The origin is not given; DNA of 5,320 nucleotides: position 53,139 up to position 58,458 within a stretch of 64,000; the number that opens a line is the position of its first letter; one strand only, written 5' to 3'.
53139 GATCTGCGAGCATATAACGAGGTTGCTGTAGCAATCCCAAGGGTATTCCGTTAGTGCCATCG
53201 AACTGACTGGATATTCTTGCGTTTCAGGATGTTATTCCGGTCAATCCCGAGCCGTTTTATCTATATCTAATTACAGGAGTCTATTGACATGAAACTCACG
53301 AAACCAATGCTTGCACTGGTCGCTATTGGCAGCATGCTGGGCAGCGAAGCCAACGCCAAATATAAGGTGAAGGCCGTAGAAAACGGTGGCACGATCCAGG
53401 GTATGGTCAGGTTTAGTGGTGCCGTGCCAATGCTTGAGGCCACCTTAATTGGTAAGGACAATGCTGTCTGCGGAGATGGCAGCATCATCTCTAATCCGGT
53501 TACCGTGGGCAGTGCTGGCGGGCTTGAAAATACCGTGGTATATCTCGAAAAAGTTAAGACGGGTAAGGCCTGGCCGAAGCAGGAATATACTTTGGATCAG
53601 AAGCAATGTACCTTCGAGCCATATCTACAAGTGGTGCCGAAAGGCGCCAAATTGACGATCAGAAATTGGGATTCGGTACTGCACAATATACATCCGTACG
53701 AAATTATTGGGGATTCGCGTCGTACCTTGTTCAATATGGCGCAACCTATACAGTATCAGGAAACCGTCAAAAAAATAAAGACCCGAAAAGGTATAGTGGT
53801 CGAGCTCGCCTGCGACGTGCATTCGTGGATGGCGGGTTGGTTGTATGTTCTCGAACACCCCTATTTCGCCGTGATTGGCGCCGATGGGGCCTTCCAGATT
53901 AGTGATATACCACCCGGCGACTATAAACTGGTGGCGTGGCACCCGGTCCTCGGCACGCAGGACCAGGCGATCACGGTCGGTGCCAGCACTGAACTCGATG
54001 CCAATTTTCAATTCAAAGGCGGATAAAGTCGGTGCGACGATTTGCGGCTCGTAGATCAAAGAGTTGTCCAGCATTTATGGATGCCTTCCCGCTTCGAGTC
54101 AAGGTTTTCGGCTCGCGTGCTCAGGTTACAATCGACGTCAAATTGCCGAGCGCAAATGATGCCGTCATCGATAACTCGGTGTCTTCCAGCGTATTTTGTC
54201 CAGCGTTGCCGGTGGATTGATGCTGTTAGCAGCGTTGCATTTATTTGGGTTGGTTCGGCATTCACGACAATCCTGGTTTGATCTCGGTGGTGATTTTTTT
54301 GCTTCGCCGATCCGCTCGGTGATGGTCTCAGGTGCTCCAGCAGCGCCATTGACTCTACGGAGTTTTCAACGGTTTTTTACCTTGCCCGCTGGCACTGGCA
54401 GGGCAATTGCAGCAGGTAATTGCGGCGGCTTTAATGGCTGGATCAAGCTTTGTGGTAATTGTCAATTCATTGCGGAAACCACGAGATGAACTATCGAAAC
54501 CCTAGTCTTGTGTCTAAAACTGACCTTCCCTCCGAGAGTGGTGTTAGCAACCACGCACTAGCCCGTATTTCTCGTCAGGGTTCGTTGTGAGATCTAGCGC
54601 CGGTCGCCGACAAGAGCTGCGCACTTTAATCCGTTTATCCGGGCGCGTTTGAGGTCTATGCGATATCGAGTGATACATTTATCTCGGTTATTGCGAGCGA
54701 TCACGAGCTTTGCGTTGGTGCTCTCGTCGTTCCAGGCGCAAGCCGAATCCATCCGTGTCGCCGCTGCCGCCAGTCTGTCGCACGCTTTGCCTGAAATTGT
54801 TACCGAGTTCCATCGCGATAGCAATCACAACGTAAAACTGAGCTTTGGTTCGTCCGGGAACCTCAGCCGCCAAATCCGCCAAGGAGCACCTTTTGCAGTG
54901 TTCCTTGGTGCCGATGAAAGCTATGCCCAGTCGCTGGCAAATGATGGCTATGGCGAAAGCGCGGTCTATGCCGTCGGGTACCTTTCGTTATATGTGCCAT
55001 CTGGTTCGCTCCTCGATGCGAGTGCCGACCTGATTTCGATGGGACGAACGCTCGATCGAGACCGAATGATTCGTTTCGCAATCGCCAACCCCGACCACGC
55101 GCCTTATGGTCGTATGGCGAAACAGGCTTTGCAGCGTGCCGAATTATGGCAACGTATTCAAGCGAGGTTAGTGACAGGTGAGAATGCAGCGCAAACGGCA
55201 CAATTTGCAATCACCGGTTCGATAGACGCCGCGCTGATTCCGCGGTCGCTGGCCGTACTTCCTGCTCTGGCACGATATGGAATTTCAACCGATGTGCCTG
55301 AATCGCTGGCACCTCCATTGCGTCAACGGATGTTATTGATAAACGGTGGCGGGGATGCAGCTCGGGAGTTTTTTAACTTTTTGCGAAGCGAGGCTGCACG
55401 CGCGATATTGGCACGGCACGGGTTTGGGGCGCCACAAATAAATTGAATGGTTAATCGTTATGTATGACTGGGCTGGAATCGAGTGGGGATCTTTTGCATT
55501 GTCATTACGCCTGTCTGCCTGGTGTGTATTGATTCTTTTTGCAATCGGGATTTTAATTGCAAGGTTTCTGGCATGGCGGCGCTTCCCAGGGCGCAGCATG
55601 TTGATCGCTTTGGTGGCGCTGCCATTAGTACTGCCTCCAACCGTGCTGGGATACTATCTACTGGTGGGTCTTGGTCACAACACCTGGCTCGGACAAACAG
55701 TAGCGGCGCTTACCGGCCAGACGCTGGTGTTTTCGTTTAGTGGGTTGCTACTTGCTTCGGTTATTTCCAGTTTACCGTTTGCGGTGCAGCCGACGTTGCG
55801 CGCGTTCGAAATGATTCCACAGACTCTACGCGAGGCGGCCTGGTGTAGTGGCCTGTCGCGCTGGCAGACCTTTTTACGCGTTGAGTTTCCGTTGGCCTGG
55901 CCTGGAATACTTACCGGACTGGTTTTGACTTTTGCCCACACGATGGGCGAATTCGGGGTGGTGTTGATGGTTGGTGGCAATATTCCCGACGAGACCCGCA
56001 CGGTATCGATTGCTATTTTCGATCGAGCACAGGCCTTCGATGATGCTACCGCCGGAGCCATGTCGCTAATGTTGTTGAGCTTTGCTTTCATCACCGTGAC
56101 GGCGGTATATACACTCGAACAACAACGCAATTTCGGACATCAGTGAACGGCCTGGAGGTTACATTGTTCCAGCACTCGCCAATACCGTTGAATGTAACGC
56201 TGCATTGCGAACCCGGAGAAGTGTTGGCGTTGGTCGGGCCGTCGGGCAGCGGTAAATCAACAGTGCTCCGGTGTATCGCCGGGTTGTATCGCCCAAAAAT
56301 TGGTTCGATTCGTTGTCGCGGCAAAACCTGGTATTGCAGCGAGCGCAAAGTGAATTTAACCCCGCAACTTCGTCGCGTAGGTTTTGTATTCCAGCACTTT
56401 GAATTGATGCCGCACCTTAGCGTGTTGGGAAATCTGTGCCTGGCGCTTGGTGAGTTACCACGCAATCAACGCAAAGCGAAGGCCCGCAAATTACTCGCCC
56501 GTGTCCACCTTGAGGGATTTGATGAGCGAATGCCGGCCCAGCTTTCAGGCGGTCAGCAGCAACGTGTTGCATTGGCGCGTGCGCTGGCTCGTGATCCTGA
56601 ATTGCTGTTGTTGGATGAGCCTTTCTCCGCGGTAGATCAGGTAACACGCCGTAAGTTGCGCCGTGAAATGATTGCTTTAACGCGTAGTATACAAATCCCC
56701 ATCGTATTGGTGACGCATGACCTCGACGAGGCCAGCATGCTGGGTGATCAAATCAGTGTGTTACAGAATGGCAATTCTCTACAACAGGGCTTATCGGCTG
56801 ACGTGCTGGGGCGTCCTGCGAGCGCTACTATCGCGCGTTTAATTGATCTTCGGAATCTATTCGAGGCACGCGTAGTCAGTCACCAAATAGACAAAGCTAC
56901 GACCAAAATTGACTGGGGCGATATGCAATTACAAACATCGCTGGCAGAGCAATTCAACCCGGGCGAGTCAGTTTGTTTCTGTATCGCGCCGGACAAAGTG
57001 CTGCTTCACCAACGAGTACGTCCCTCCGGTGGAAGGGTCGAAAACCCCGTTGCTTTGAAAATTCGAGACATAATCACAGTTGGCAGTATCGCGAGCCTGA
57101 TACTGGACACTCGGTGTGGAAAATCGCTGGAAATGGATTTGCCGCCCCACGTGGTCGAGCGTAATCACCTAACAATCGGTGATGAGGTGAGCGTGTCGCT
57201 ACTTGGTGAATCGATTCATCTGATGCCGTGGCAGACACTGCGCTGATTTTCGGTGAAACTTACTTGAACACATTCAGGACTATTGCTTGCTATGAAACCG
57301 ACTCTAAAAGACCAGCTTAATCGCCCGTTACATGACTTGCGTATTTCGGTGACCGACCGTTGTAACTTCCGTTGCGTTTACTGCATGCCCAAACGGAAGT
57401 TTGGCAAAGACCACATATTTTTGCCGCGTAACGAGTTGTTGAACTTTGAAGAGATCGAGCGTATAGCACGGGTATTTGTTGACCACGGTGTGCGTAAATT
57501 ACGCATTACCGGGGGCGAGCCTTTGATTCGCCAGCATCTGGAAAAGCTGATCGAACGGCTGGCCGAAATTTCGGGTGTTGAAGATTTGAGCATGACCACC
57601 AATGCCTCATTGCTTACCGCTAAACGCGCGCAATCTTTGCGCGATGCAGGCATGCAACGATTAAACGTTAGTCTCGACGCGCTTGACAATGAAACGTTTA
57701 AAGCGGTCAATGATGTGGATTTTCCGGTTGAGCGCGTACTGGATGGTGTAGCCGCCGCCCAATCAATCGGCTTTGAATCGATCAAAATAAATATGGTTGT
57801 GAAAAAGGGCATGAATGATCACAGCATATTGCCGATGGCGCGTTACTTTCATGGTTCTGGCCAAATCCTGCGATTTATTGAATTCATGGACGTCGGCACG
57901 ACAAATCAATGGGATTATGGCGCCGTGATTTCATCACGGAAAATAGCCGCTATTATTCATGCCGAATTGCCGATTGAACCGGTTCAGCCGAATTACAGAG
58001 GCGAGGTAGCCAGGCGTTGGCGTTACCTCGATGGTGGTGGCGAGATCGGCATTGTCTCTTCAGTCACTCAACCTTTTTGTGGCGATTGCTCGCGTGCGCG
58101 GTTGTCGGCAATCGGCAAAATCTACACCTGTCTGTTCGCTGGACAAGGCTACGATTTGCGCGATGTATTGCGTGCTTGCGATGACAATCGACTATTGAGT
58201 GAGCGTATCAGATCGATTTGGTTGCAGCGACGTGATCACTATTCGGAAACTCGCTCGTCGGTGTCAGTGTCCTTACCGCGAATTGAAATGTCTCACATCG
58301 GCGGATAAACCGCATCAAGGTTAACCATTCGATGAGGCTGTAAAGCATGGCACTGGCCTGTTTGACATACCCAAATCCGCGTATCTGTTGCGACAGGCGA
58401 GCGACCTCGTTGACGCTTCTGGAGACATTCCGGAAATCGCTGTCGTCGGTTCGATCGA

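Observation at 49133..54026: Arsenite-oxidase-like Rieske/Mo enzyme with uncertain substrate and a private cytochrome/cupredoxin pair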

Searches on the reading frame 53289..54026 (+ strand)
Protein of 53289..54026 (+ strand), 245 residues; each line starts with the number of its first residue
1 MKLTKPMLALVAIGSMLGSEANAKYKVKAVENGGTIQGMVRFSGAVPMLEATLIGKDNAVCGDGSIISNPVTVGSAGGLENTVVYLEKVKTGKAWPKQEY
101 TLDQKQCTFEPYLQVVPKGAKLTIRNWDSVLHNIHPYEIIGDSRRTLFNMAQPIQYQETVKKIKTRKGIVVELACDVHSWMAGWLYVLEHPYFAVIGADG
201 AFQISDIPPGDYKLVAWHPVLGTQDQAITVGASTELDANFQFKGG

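Call 4: search_protein_families(library=pfam, proteins=[window:53289-54026:+])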
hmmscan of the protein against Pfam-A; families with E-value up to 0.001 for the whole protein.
window:53289-54026:+ (245 aa): 2 families
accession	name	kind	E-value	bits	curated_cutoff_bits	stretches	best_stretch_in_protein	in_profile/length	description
PF13620.12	CarboxypepD_reg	-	3.1e-06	27.9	32.3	1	194-241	32-80/82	Carboxypeptidase regulatory-like domain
PF14686.12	fn3_3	-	1.1e-05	25.5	24.4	1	190-234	25-71/75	Polysaccharide lyase family 4, domain II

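Call 5: search_protein_families(library=ncbifam, proteins=[window:53289-54026:+])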
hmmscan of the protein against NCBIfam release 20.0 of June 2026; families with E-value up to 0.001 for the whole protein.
window:53289-54026:+ (245 aa): 0 families

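Call 36: find_homologous_proteins(query=window:53289-54026:+, max_evalue=0.00001)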
Query window:53289-54026:+ (245 aa): 850 proteins with E <= 0.00001 among 1169 candidates; the best 120 are listed.
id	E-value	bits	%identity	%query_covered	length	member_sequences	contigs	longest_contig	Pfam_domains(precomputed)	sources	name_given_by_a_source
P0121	1.5e-162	557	100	100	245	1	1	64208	PF14686.13,PF13620.13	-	-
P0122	2.1e-115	402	70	99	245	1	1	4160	-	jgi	jgi:hypothetical protein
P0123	1.4e-112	393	69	99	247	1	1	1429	PF14686.13,PF13620.13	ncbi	-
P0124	2.5e-111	389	71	91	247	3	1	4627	PF14686.13,PF13620.13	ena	-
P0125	8.9e-108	377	67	100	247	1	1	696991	PF14686.13,PF13620.13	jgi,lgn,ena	-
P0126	1.2e-104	367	66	99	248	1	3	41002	PF14686.13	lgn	-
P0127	2.0e-104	366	65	99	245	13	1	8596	PF14686.13,PF13620.13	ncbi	-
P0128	1.9e-103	363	69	92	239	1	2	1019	PF14686.13,PF13620.13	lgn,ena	-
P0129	7.7e-103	361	67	93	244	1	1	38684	-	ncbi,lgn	-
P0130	4.5e-102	359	64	99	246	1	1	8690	PF13620.13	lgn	-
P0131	3.2e-101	356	64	99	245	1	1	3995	PF14686.13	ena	-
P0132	4.1e-100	352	67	90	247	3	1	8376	PF14686.13,PF13620.13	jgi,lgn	-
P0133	4.1e-100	352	62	99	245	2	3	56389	-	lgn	-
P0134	3.1e-99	349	65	89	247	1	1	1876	PF13620.13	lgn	-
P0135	2.0e-98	347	65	87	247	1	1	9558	PF13620.13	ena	-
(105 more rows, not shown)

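Call 46: predict_structure(alignment_id=A1)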
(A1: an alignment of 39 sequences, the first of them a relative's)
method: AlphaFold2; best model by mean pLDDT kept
length: 245 residues; sequences in the alignment: 39
mean_pLDDT: 92.5   pTM: 0.86
mean pLDDT of the five models: 92.5, 92.4, 91.4, 89.7, 89.5
residues with pLDDT >= 90: 218; 70-90: 5; 50-70: 9; < 50: 13
segments of 3 or more residues with pLDDT < 50: 1-3, 6-10, 16-18
pLDDT, mean of each block of 10 residues (from residue 1): 48 50 85 98 95 97 95 96 97 97 98 97 98 98 97 98 96 97 98 98 98 98 98 98 91
secondary structure, 60 per line:
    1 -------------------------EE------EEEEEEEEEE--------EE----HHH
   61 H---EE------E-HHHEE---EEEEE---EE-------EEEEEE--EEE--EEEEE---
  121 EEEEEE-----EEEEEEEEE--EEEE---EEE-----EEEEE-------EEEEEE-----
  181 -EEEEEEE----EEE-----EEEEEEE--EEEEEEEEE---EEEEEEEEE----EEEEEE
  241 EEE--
elements in order: E34-43 H58-61 E83-87 E100-105 E108-110 E113-117 E121-126 E132-140 E143-146 E150-152 E158-162 E170-175 E182-188 E193-195 E201-207 E210-218 E222-230 E235-243

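Call 50: fold_search(model_id=the predicted structure, library=pdb)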
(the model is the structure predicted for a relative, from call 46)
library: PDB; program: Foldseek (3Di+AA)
matches with E <= 10: 1541; with E <= 0.001: 118
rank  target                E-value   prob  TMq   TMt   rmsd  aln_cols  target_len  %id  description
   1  5fc9_A                1.9e-06  1.00  0.31  0.74   3.2        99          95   21  Novel Purple Cupredoxin from Nitrosopumilus maritimus (released 2016-05-11)
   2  6hbe_A                3.2e-06  1.00  0.31  0.19   4.7       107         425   16  Cu-containing nitrite reductase (NirK) from Thermus scotoductus SA-01 (released 2019-01-23)
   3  6hbe_C                6.3e-06  1.00  0.30  0.18   4.7       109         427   18  Cu-containing nitrite reductase (NirK) from Thermus scotoductus SA-01 (released 2019-01-23)
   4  3ply_A                1.5e-05  1.00  0.30  0.65   3.7        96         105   18  Structure of Oxidized P96G Mutant of Amicyanin (released 2011-02-09)
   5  2idq                  1.5e-05  1.00  0.29  0.64   9.3       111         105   15  Structure of M98A mutant of amicyanin, Cu(II) (released 2007-03-13)
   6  7pcy                  1.6e-05  1.00  0.30  0.69   3.6       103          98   17  THE CRYSTAL STRUCTURE OF PLASTOCYANIN FROM A GREEN ALGA, ENTEROMORPHA PROLIFERA (released 1990-07-15)
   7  2gb2                  2.7e-05  1.00  0.30  0.65   3.7        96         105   18  The P52G mutant of amicyanin in the Cu(II) state. (released 2006-08-01)
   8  1sfd_A                2.9e-05  1.00  0.29  0.64   9.3       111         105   16  oxidized form of amicyanin mutant P94F (released 2004-07-27)
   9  1sf3                  2.9e-05  1.00  0.31  0.67   9.0       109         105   17  Structure of the reduced form of the P94A mutant of amicyanin (released 2004-07-27)
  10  4p5r                  3.2e-05  1.00  0.31  0.68   3.7        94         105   18  Structure of oxidized W45Y mutant of amicyanin (released 2014-04-23)
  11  4hcf_B                4.0e-05  1.00  0.28  0.65   5.7       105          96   17  Crystal Structure of Uncharacterized Cupredoxin-like Domain Protein Cupredoxin_1 with Copper Bound from Bacillus anthr (released 2012-10-17)
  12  7z3f_B                4.2e-05  1.00  0.28  0.50   7.6       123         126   14  Crystal structure of the cupredoxin AcoP from Acidithiobacillus ferrooxidans, oxidized form (released 2023-09-13)
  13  3ie9                  5.0e-05  1.00  0.30  0.65   9.1       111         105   15  Structure of oxidized M98L mutant of amicyanin (released 2009-10-06)
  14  4hcg_B                5.3e-05  1.00  0.29  0.71   3.4       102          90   17  Uncharacterized Cupredoxin-like Domain Protein Cupredoxin_1 with Zinc bound from Bacillus anthracis (released 2012-10-17)
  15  3rym_A                5.3e-05  1.00  0.29  0.64   9.2       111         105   15  Structure of Oxidized M98K mutant of Amicyanin (released 2011-11-23)
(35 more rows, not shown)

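Call 89: fold_search(model_id=the predicted structure, library=viral)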
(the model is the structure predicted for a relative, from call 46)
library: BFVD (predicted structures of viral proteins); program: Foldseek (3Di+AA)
matches with E <= 10: 1135; with E <= 0.001: 7
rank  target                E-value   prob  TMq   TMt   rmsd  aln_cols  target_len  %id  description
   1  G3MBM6                8.6e-05  1.00  0.28  0.20   8.3       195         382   10  Gp160 [Bacillus phage G]
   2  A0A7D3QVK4            9.6e-05  1.00  0.28  0.43   3.6        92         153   14  Blue type 1 copper protein [Fadolivirus FV1/VV64]
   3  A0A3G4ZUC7            1.5e-04  1.00  0.33  0.41   6.9       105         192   14  Uncharacterized protein [Edafosvirus sp.]
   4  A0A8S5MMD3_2          2.9e-04  0.77  0.19  0.05  32.4       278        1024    8  Baseplate J like protein [Siphoviridae sp. ctxc31]
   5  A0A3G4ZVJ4            6.8e-04  1.00  0.27  0.47   3.9        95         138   19  Uncharacterized protein [Edafosvirus sp.]
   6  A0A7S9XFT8            7.6e-04  0.93  0.20  0.22  17.6       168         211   12  Uncharacterized protein [Virus NIOZ-UU159]
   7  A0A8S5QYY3            9.0e-04  0.66  0.18  0.06  22.3       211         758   11  Tail collar fiber protein [Myoviridae sp. ctLtm40]
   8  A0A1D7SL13            2.0e-03  0.99  0.26  0.16  16.9       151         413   18  Baseplate wedge tail fiber connector [Cyanophage S-RIM14]
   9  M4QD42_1              2.8e-03  0.96  0.29  0.09  12.7       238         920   11  Immunoglobulin domain-containing protein [Prochlorococcus phage MED4-213]
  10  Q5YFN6                2.8e-03  0.57  0.13  0.10  13.8       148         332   15  Hemagglutinin [Singapore grouper iridovirus]
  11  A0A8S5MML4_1          3.1e-03  0.28  0.16  0.06  29.2       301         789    7  Cell wall surface anchor family domain protein [Siphoviridae sp. ctxc31]
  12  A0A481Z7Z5            3.7e-03  1.00  0.26  0.12   6.7       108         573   15  Uncharacterized protein [Pithovirus LCPAC202]
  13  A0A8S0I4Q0            3.9e-03  1.00  0.28  0.10   9.2       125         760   12  (no name in the UniProt tables at hand)
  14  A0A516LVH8            4.1e-03  0.95  0.28  0.31  12.8       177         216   12  (no name in the UniProt tables at hand)
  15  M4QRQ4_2              5.4e-03  1.00  0.27  0.09   5.0       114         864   12  Uncharacterized protein [Synechococcus phage S-SKS1]
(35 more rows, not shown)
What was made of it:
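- Tried and rejected: The Foldseek search of the viral library added nothing (call 89).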

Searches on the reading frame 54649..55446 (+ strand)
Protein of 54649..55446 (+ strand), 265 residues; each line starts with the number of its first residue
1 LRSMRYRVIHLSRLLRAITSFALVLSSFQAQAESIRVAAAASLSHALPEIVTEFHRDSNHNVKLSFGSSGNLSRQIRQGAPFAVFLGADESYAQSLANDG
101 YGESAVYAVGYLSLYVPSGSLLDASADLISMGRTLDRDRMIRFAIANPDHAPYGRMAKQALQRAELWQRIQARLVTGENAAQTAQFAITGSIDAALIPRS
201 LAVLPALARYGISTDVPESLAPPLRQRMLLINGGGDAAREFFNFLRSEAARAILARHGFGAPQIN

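Call 4: search_protein_families(library=pfam, proteins=[window:54649-55446:+])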
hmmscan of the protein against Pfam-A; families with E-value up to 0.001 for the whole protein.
window:54649-55446:+ (265 aa): 2 families
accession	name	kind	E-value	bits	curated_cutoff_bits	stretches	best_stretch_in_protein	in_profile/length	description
PF13531.11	SBP_bac_11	-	6.2e-49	167.2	25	1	35-259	1-226/227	Bacterial extracellular solute-binding protein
PF01547.30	SBP_bac_1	-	2.4e-05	24.9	26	0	42-100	3-68/307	Bacterial extracellular solute-binding protein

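Call 5: search_protein_families(library=ncbifam, proteins=[window:54649-55446:+])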
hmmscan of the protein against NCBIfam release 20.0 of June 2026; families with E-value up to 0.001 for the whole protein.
window:54649-55446:+ (265 aa): 7 families
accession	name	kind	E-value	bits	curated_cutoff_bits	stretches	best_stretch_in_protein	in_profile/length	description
TIGR01256.1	modA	equivalog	1.7e-44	152.3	62.5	1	40-258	1-217/217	molybdate ABC transporter substrate-binding protein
NF007958.0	PRK10677.1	equivalog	2.7e-24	85.6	253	1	17-260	12-254/256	molybdate ABC transporter substrate-binding protein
NF002918.0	PRK03537.1-4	equivalog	1.3e-16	60.7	288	1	30-260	3-244/246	molybdate ABC transporter substrate-binding protein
NF002917.0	PRK03537.1-3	equivalog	5.8e-15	55.2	264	1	18-168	8-154/267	molybdate ABC transporter substrate-binding protein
NF002919.0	PRK03537.1-6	equivalog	2.6e-09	37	482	1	32-165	30-160/275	molybdate ABC transporter substrate-binding protein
NF002916.0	PRK03537.1-2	equivalog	3.9e-08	33.1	359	1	33-213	3-173/244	molybdate ABC transporter substrate-binding protein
NF002915.0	PRK03537.1-1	equivalog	0.00039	19.9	383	0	36-262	2-229/236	molybdate ABC transporter substrate-binding protein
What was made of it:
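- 54649..57246 (+): modA, modB, modC molybdate ABC transporter. TIGR01256 modA scores 152 bits against a cut-off of 62.5 (call 5).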

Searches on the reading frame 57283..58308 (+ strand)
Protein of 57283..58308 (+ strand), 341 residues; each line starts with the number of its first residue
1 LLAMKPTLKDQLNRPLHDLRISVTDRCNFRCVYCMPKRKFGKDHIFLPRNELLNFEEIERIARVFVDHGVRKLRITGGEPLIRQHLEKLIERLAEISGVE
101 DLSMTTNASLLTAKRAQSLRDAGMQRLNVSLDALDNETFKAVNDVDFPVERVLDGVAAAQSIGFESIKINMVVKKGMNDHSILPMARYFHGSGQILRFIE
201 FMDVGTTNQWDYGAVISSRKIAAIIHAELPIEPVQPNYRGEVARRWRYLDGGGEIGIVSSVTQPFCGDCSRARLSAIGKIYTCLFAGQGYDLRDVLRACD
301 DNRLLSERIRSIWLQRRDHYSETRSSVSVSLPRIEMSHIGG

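Call 4: search_protein_families(library=pfam, proteins=[window:57283-58308:+])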
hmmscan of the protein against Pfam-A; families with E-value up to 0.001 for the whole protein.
window:57283-58308:+ (341 aa): 3 families
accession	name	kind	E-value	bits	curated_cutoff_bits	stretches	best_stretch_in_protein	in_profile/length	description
PF06463.18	Mob_synth_C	-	5.9e-34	117.2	37.4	1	196-321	3-127/128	Molybdenum Cofactor Synthesis C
PF04055.27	Radical_SAM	-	2.9e-33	115.8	29.5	1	21-188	1-165/166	Radical SAM superfamily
PF13353.11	Fer4_12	-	0.00014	22.6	22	1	26-107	14-91/137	4Fe-4S single cluster domain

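Call 5: search_protein_families(library=ncbifam, proteins=[window:57283-58308:+])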
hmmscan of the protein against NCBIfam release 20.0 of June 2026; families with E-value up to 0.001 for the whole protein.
window:57283-58308:+ (341 aa): 66 families (the best 25 are shown)
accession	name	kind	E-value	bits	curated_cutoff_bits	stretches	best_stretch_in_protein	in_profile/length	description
TIGR02666.1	moaA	equivalog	2.1e-110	368.8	284.05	1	8-341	1-336/336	GTP 3',8-cyclase MoaA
TIGR02668.1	moaA_archaeal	equivalog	7.9e-67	225.4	325.25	1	8-320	1-302/303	GTP 3',8-cyclase MoaA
NF001199.0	PRK00164.2-1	equivalog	2.4e-64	217.4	231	1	7-320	2-305/308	GTP 3',8-cyclase MoaA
TIGR04347.1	pseudo_SAM_Halo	equivalog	3.7e-18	65.9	525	1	22-166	43-178/390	TIGR04347 family pseudo-SAM/SPASM protein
NF045702.1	rSAM_GDGT_ether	equivalog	3.7e-18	65.4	450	1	20-211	89-275/486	tetraether lipid synthase Tes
NF038283.1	viperin_w_prok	equivalog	7.8e-17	61.3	180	1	23-179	8-168/281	viperin family antiviral radical SAM protein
TIGR04545.1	rSAM_ahbD_hemeb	equivalog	2.3e-16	60.2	500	1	22-182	5-155/339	heme b synthase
TIGR04311.1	rSAM_Geo_metal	subfamily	5.9e-15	55.2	400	1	19-161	5-144/423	radical SAM/SPASM family putative metalloenzyme maturase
TIGR04251.1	SCM_rSAM_ScmF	equivalog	3e-14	53.2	400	1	15-178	2-160/353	SynChlorMet cassette radical SAM/SPASM protein ScmF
TIGR04055.1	rSAM_NirJ2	equivalog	2.7e-13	50.1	500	1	23-175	6-148/326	putative heme d1 biosynthesis radical SAM protein NirJ2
TIGR02109.1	PQQ_syn_pqqE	equivalog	7.1e-13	48.2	381.35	1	14-175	5-156/358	pyrroloquinoline quinone biosynthesis protein PqqE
TIGR04317.1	W_rSAM_matur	equivalog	7.4e-13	48.3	380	1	17-153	4-133/349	tungsten cofactor oxidoreductase radical SAM maturase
TIGR04546.1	rSAM_ahbC_deAc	equivalog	8.6e-13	47.8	650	1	22-165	44-178/390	12,18-didecarboxysiroheme deacetylase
NF049973.1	radical_Rv1681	equivalog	2.6e-12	46.3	380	1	26-175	81-221/326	Rv1681 family radical SAM protein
NF050035.1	rSAM_WgK_link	exception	2.7e-12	46.4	650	1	19-142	11-127/367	radical SAM/SPASM peptide maturase WgkB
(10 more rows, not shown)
